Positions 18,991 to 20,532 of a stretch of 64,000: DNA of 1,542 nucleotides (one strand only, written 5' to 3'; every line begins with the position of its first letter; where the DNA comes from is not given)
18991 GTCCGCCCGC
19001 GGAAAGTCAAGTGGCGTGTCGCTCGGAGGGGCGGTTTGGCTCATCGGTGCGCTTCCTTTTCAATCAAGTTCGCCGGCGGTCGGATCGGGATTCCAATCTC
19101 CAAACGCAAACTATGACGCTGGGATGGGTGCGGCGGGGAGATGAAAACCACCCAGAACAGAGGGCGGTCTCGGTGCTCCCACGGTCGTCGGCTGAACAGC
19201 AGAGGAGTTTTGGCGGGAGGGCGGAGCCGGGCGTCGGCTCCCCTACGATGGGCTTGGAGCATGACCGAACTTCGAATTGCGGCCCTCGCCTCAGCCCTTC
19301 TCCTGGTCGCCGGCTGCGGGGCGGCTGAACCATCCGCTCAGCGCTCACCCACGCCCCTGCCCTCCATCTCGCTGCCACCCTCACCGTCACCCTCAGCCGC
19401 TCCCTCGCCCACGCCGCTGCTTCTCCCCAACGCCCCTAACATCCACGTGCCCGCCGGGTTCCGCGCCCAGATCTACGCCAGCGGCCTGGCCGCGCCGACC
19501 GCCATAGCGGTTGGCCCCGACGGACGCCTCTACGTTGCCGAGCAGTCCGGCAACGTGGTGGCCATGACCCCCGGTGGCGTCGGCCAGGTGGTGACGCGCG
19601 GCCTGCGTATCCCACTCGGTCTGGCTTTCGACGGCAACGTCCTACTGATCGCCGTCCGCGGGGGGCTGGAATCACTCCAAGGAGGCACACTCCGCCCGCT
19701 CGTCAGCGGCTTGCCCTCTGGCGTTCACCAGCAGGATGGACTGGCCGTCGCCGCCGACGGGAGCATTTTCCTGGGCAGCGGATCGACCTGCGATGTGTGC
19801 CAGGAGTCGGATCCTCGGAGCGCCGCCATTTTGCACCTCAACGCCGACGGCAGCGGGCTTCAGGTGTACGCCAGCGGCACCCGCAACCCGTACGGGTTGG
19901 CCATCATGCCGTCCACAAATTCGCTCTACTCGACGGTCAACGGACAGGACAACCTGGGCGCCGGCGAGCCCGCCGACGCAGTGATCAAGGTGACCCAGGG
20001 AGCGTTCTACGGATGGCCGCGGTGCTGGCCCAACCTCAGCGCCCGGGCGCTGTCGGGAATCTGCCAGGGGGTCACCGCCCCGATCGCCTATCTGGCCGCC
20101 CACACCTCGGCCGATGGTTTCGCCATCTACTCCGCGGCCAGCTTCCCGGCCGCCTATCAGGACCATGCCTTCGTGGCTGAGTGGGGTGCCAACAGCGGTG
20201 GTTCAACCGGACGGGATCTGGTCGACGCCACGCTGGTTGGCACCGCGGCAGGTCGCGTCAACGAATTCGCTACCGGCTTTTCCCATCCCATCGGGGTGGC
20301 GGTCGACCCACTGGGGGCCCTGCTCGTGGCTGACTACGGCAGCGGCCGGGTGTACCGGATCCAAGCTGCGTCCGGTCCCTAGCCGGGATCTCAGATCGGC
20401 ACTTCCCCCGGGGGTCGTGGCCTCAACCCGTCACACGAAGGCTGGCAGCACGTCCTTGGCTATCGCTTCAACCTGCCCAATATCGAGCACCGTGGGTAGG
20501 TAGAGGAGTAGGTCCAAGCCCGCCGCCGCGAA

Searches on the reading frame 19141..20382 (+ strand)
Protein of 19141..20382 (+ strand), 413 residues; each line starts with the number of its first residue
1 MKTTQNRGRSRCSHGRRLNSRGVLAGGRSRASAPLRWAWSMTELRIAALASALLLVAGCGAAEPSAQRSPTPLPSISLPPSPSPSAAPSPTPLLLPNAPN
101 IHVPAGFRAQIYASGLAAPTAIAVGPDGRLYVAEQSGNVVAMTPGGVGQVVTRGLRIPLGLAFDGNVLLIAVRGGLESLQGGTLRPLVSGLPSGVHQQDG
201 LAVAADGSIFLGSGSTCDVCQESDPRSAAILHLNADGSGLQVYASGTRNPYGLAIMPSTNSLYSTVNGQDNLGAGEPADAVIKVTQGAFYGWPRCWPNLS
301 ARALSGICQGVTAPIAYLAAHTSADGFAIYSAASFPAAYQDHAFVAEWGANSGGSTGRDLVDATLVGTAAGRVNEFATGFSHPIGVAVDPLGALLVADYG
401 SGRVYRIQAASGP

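Call 43: find_encoding_contigs(protein=window:19141-20382:+, flank=10000, max_places=1)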
Protein window:19141-20382:+ (413 aa): no gene with exactly this product is on record in the collection.
